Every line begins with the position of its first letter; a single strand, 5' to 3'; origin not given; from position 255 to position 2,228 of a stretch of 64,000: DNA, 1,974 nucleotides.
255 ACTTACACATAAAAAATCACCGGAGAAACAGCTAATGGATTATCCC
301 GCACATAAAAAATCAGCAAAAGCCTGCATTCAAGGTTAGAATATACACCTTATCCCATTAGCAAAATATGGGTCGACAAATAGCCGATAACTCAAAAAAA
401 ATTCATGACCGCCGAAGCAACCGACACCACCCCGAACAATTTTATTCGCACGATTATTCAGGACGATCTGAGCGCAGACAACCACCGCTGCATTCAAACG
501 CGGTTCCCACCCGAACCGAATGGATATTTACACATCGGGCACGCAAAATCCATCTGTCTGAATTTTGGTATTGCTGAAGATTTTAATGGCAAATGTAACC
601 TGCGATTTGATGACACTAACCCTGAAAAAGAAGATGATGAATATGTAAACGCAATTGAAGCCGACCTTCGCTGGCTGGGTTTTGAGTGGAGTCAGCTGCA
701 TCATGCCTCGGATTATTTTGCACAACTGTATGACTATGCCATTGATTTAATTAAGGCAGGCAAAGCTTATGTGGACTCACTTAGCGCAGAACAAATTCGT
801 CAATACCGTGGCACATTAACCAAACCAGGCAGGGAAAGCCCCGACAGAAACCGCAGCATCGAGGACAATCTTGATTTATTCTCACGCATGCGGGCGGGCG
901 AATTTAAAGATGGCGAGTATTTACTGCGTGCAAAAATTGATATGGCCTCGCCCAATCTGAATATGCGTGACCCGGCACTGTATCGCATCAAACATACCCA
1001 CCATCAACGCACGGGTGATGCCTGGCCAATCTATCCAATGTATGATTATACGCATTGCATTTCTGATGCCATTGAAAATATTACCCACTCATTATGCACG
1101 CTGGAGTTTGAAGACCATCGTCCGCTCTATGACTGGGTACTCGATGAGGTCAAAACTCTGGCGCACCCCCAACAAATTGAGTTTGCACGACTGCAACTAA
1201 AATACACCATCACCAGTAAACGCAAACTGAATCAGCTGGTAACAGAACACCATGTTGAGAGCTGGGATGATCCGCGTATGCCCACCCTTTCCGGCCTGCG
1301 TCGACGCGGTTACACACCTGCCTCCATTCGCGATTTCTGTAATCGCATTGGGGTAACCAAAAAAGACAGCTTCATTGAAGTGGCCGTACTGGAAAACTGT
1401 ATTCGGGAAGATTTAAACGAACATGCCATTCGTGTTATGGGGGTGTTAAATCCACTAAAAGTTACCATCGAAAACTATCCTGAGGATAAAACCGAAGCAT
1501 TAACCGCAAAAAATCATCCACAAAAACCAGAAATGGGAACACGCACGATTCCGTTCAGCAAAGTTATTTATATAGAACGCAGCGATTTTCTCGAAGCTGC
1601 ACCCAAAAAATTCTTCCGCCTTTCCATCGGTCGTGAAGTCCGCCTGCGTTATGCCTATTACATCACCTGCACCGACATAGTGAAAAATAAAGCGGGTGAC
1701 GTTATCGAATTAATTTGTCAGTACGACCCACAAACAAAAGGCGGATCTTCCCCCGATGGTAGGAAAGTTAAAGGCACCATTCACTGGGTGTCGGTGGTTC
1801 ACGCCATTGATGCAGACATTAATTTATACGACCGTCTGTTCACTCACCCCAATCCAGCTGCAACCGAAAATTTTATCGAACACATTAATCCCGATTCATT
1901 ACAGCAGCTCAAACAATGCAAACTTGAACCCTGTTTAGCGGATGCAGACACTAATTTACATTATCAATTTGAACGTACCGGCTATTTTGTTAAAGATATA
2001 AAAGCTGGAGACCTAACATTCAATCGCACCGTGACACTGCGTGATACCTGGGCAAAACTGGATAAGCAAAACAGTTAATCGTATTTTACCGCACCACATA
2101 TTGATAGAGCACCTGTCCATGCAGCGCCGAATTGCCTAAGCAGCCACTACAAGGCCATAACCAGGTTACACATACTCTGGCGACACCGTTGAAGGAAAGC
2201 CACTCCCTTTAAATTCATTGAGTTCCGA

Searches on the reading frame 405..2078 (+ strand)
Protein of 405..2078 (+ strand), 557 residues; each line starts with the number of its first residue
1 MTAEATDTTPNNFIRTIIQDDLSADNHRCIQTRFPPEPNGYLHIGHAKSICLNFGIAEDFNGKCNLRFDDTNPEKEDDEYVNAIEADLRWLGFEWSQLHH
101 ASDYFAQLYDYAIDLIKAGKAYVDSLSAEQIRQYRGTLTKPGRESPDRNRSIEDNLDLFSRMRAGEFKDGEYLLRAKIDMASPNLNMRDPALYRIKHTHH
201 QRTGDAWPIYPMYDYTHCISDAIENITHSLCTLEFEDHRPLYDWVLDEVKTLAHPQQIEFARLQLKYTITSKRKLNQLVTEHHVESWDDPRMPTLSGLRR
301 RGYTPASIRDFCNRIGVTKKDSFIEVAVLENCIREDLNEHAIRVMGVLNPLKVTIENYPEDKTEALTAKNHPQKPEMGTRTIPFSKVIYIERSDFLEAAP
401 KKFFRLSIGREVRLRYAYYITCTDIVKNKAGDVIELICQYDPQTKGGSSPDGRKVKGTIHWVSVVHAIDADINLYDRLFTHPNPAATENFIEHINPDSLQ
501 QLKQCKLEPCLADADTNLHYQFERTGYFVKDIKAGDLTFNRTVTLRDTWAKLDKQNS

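Call 13: search_protein_families(library=ncbifam, proteins=[window:405-2078:+])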
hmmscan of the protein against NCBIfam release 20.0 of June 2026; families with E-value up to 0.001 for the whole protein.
window:405-2078:+ (557 aa): 8 families
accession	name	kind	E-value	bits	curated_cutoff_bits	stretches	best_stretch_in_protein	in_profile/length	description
NF011291.0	PRK14703.1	equivalog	1.2e-248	827.3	681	1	8-554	10-561/769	glutamine--tRNA ligase/YqeY domain fusion protein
TIGR00440.1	glnS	equivalog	3.2e-236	785.2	425.8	1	30-551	1-524/524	glutamine--tRNA ligase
TIGR00463.1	gltX_arch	equivalog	1.4e-100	337.4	401.75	1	28-527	92-542/560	glutamate--tRNA ligase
NF003169.0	PRK04156.1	equivalog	2.9e-90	303.5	516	1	23-414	95-478/567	glutamate--tRNA ligase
TIGR00464.1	gltX_bact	equivalog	1.1e-17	64.1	289.95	1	30-142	2-115/470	glutamate--tRNA ligase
NF004315.1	PRK05710.1-4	equivalog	2.7e-17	63.1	250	1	32-135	1-105/274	tRNA glutamyl-Q(34) synthetase GluQRS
NF004314.0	PRK05710.1-3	equivalog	3.7e-11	43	256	1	31-142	8-120/297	tRNA glutamyl-Q(34) synthetase GluQRS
TIGR03838.1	queuosine_YadB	equivalog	4.8e-10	39.3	276.7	1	32-138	3-107/272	tRNA glutamyl-Q(34) synthetase GluQRS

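Call 24: find_encoding_contigs(protein=window:405-2078:+, flank=10000, max_places=6)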
Protein window:405-2078:+ (557 aa): 3 contigs read that carry it; 1 place shown.
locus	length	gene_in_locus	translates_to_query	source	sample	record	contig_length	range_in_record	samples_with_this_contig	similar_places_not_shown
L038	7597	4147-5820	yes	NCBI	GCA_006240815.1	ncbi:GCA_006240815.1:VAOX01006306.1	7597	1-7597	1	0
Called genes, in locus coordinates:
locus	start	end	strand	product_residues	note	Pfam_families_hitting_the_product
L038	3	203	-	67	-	?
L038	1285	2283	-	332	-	-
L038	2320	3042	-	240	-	PF03309:Pan_kinase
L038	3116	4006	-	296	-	PF03099:BPL_LplA_LipB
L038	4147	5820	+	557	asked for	PF00749:tRNA-synt_1c, PF03950:tRNA-synt_1c_C, PF20974:tRNA-synt_1c_C2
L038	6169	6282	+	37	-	-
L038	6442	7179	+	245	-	PF00932:LTD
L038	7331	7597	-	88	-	?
